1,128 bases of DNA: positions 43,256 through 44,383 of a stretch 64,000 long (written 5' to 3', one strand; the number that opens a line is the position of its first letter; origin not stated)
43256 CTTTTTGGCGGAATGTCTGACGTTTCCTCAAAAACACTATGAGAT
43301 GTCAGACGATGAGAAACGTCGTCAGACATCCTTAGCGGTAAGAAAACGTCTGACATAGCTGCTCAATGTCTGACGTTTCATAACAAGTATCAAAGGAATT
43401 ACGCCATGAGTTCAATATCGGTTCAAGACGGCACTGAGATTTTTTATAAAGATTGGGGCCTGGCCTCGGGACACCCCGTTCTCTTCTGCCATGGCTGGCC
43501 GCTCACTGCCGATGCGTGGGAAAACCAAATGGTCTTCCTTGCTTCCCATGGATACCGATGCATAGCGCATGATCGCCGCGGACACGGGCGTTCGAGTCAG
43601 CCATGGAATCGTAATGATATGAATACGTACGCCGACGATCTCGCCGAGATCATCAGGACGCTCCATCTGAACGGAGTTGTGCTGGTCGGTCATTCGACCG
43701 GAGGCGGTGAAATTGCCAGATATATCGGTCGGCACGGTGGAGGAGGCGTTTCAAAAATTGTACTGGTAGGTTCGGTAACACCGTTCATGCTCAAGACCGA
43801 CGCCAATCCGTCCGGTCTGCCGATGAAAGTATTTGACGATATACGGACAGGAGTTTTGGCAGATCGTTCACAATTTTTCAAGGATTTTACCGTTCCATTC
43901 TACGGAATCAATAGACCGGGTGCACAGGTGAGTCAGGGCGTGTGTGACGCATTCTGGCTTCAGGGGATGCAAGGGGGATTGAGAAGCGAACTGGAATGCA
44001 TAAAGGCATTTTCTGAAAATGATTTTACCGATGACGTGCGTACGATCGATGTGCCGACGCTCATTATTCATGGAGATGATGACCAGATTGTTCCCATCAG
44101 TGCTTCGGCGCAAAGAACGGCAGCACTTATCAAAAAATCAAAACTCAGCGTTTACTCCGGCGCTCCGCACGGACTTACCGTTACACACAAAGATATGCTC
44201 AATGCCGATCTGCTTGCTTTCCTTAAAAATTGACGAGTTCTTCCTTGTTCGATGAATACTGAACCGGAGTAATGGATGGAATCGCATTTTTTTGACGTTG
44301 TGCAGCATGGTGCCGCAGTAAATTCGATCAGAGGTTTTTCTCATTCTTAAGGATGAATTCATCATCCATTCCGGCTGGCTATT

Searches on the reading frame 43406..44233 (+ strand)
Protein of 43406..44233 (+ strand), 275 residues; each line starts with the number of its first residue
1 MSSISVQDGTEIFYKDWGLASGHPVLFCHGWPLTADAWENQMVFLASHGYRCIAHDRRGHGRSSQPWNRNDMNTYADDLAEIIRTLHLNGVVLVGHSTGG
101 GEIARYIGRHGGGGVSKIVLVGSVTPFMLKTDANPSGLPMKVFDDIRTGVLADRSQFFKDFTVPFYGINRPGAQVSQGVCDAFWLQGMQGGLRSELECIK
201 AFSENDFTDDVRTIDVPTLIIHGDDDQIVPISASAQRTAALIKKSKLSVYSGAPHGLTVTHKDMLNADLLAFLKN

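Call 10: search_protein_families(library=pfam, proteins=[window:43406-44233:+])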
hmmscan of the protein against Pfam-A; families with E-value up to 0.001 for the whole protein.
window:43406-44233:+ (275 aa): 6 families
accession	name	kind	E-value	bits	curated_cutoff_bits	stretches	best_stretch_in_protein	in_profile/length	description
PF00561.26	Abhydrolase_1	-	1.1e-32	114.1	25.8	1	24-257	2-240/245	alpha/beta hydrolase fold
PF12146.15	Hydrolase_4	-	1.4e-22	80.6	27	2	25-125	7-111/239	Serine aminopeptidase, S33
PF12697.13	Abhydrolase_6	-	1.6e-21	78.4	26.3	1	25-257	1-206/217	Alpha/beta hydrolase family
PF00326.27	Peptidase_S9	-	2.6e-09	37.3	22.6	1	196-274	126-207/213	Prolyl oligopeptidase family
PF20434.5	BD-FAE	-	0.0001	22.3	26.8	0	211-236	185-210/215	BD-FAE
PF06821.19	Ser_hydrolase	-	0.00049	20.5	22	0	64-125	31-92/172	Serine hydrolase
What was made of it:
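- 43406..44233 (+): Context only: the alpha/beta-hydrolase gene (non-heme chloroperoxidase-like) that bounds the spacer on the right. Pfam Abhydrolase_1, E = 1.1e-32 (call 10).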

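Call 11: find_encoding_contigs(protein=window:43406-44233:+, flank=3000, max_places=10)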
Protein window:43406-44233:+ (275 aa): 23 contigs read that carry it; 2 places shown.
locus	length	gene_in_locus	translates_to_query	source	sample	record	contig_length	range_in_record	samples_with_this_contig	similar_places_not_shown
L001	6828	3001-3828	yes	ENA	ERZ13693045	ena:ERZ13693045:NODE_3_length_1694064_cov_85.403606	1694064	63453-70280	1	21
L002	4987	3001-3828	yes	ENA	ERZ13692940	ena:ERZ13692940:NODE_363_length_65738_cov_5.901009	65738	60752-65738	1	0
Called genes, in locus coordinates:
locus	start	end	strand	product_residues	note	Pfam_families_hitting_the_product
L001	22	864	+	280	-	PF02405:MlaE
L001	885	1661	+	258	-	PF00005:ABC_tran, PF13304:AAA_21 (faint)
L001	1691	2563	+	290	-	PF02470:MlaD, PF28544:Helical_needle (faint)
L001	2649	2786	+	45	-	-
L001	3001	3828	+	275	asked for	PF00561:Abhydrolase_1, PF12146:Hydrolase_4, PF12697:Abhydrolase_6, PF00326:Peptidase_S9 (weak), PF12146:Hydrolase_4 (weak)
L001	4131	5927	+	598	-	-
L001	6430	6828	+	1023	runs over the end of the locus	PF18962:Por_Secre_tail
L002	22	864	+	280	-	PF02405:MlaE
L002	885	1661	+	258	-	PF00005:ABC_tran, PF13304:AAA_21 (faint)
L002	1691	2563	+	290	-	PF02470:MlaD, PF28544:Helical_needle (faint)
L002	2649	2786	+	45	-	-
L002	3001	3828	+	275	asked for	PF00561:Abhydrolase_1, PF12146:Hydrolase_4, PF12697:Abhydrolase_6, PF00326:Peptidase_S9 (weak), PF12146:Hydrolase_4 (weak)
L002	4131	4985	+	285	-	?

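Call 39: list_cluster_members(proteins=[window:43406-44233:+, P0096, window:42096-42968:+, window:36934-38679:+])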
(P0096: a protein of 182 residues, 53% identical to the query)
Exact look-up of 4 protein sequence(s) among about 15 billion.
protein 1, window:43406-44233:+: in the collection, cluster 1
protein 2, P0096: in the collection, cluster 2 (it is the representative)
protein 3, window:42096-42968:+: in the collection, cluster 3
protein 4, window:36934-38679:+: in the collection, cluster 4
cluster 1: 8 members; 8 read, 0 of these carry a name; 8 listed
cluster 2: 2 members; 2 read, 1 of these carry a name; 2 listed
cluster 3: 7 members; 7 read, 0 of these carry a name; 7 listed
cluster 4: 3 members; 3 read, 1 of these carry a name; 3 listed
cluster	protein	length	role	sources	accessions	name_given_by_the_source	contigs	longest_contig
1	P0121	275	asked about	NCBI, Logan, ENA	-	-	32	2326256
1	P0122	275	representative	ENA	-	-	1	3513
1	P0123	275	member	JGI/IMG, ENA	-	-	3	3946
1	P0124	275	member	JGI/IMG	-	-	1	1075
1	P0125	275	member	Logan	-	-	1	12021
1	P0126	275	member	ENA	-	-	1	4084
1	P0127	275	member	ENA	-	-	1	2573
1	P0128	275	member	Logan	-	-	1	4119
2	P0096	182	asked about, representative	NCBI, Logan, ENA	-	-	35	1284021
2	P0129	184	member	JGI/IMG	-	putative transposase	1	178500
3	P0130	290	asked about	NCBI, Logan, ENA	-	-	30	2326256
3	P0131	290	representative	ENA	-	-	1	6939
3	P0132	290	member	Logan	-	-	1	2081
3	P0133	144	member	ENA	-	-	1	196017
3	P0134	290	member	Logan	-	-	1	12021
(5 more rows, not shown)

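Call 41: find_encoding_contigs(protein=P0125, flank=4000, max_places=4)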
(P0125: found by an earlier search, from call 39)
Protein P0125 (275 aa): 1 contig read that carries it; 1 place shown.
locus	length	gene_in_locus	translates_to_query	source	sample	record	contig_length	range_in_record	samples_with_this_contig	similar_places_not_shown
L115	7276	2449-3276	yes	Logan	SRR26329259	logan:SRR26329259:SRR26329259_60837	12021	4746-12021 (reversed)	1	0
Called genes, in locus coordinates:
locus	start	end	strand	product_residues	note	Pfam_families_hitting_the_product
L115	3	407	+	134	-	?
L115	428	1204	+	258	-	PF00005:ABC_tran, PF13304:AAA_21 (faint)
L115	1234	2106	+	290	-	PF02470:MlaD, PF28544:Helical_needle (faint)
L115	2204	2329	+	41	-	-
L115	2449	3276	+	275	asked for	PF00561:Abhydrolase_1, PF12146:Hydrolase_4, PF12697:Abhydrolase_6, PF00326:Peptidase_S9 (faint)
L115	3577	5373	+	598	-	-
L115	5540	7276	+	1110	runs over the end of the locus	PF18962:Por_Secre_tail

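Call 46: find_encoding_contigs(protein=P0128, flank=2500, max_places=3)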
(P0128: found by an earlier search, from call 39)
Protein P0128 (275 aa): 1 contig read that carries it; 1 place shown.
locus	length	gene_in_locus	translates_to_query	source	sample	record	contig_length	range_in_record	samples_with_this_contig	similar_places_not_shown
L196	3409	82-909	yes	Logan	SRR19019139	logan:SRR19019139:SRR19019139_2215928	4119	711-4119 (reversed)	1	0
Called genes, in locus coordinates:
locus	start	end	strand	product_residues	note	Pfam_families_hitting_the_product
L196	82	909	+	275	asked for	PF00561:Abhydrolase_1, PF12146:Hydrolase_4, PF12697:Abhydrolase_6, PF00326:Peptidase_S9 (faint)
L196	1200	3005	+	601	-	-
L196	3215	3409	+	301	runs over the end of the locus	?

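Call 47: find_encoding_contigs(protein=P0126, flank=2500, max_places=3)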
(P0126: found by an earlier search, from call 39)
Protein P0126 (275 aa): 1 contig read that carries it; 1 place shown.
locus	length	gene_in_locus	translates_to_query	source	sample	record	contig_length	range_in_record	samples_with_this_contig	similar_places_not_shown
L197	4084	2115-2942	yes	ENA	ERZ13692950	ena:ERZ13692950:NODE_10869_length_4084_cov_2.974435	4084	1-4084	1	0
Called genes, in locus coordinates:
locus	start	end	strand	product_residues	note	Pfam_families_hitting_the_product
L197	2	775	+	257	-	?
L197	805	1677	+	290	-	PF02470:MlaD, PF28544:Helical_needle (faint)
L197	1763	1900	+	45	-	-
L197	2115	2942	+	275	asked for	PF00561:Abhydrolase_1, PF12146:Hydrolase_4, PF12697:Abhydrolase_6, PF00326:Peptidase_S9 (weak), PF12146:Hydrolase_4 (weak)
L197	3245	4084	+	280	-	?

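Call 48: find_encoding_contigs(protein=P0122, flank=2500, max_places=3)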
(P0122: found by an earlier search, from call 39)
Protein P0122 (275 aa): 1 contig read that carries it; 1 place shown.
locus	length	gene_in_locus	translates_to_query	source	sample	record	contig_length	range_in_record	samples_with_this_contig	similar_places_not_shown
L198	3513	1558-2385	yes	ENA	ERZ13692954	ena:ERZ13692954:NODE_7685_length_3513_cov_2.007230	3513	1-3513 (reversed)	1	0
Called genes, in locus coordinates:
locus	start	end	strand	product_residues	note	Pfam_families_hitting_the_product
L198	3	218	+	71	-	?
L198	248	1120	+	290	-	PF02470:MlaD, PF28544:Helical_needle (faint)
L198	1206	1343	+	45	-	-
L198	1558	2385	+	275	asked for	PF00561:Abhydrolase_1, PF12146:Hydrolase_4, PF12697:Abhydrolase_6, PF00326:Peptidase_S9 (weak), PF00561:Abhydrolase_1 (weak), PF12146:Hydrolase_4 (weak)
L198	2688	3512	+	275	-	?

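Call 67: find_homologous_proteins(query=window:43406-44230:+, max_evalue=1e-60)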
Query window:43406-44230:+ (275 aa): 8000 proteins with E <= 1e-60 among 8000 candidates; the best 120 are listed.
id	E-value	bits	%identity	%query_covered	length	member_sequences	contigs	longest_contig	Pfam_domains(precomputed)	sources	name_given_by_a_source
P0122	5.4e-185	631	99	100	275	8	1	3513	PF00326.28,PF12697.14,PF00561.27,PF12146.16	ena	-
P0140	6.9e-151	519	80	100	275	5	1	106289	PF00326.28,PF12697.14,PF00561.27,PF12146.16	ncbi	ncbi:MAG: alpha/beta fold hydrolase [Bacteroidota bacterium]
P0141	7.0e-142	490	76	100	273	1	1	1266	PF00326.28,PF12697.14,PF00561.27,PF12146.16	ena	-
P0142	2.9e-141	488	75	100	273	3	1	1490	PF00326.28,PF12697.14,PF00561.27,PF12146.16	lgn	-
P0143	7.1e-141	487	75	100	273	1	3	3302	PF00326.28,PF12697.14,PF12695.14,PF00561.27,PF12146.16,PF20434.6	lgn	-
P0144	7.2e-141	487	75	100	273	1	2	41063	PF00326.28,PF12697.14,PF00561.27,PF12146.16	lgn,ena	-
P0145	7.5e-141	487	74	100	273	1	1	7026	PF00326.28,PF12697.14,PF00561.27,PF12146.16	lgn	-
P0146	2.0e-140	485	75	100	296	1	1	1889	PF00326.28,PF12697.14,PF00561.27,PF12146.16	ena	-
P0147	1.9e-139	482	75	99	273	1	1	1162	PF00326.28,PF12697.14,PF00561.27,PF12146.16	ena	-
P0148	3.7e-139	481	74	100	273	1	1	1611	PF00326.28,PF12697.14,PF00561.27,PF12146.16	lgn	-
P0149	9.7e-139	480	75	99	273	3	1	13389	PF00326.28,PF12697.14,PF00561.27,PF12146.16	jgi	jgi:non-heme chloroperoxidase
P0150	1.3e-138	479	74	99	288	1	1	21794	PF00326.28,PF12697.14,PF00561.27,PF12146.16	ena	-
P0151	1.4e-138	479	74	100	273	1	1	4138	PF00326.28,PF12697.14,PF00561.27,PF12146.16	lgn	-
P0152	2.5e-138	478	74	100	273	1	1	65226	PF00326.28,PF12697.14,PF00561.27,PF12146.16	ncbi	-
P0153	2.7e-138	478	75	100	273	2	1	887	PF00326.28,PF12697.14,PF00561.27,PF12146.16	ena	-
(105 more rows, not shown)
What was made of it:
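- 43406..44233 (+): Homologues are named non-heme chloroperoxidase by their sources (call 67).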

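Call 68: find_encoding_contigs(protein=P0140, flank=4000, max_places=3)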
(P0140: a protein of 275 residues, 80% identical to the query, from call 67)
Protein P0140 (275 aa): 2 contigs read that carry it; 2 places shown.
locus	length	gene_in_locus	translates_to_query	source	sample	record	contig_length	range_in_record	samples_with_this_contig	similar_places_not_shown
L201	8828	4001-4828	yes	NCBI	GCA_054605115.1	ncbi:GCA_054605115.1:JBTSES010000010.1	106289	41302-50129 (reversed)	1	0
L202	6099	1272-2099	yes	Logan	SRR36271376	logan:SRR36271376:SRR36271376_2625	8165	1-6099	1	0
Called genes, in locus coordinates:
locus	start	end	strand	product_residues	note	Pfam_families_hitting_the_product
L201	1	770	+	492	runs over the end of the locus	PF02310:B12-binding, PF04055:Radical_SAM, PF13282:DUF4070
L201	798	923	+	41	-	-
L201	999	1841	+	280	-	PF02405:MlaE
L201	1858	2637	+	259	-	PF00005:ABC_tran, PF13304:AAA_21 (faint)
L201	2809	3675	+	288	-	PF02470:MlaD, PF28544:Helical_needle (faint)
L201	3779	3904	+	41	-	-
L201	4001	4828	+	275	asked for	PF00561:Abhydrolase_1, PF12146:Hydrolase_4, PF12697:Abhydrolase_6, PF00326:Peptidase_S9 (faint)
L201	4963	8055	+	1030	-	PF18962:Por_Secre_tail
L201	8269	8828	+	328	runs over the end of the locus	-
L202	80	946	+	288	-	PF02470:MlaD, PF28544:Helical_needle (faint)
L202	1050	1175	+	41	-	-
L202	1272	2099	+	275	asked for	PF00561:Abhydrolase_1, PF12146:Hydrolase_4, PF12697:Abhydrolase_6, PF00326:Peptidase_S9 (faint)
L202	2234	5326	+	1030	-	PF18962:Por_Secre_tail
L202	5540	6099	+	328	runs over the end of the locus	-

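Call 70: find_encoding_contigs(protein=P0129, flank=10000, max_places=2)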
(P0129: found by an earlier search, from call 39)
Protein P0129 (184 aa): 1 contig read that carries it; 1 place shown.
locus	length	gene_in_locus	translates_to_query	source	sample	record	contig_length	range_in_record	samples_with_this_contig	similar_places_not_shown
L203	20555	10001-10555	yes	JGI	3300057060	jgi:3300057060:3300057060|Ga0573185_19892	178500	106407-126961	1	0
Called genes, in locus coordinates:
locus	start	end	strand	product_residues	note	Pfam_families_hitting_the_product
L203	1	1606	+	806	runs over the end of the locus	PF06452:CBM9_1 (weak), PF19313:DUF5916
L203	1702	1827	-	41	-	-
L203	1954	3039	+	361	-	-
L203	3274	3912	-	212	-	PF01797:Y1_Tnp (weak)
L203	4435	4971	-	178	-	-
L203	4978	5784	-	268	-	PF01177:Asp_Glu_race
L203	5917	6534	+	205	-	PF00027:cNMP_binding, PF13545:HTH_Crp_2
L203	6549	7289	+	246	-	PF04405:ScdA_N, PF01814:Hemerythrin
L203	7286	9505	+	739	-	PF22085:NorB_cytochrome_c-like, PF00115:COX1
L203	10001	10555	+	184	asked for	PF01797:Y1_Tnp (weak)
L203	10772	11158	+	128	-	-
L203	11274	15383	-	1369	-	PF07705:CARDB (faint), PF00932:LTD, PF13860:FlgD_ig (weak)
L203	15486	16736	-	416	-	PF17210:SdrD_B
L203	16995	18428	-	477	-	PF22904:NOMO1-like_2nd (faint), PF17210:SdrD_B, PF13620:CarboxypepD_reg (weak), PF13715:CarbopepD_reg_2 (faint), PF17210:SdrD_B, PF13620:CarboxypepD_reg (weak), PF17210:SdrD_B, PF13620:CarboxypepD_reg (weak), +1 more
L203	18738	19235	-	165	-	PF00210:Ferritin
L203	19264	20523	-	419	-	PF15902:Sortilin-Vps10 (faint), PF18962:Por_Secre_tail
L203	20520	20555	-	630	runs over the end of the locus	PF18962:Por_Secre_tail (weak)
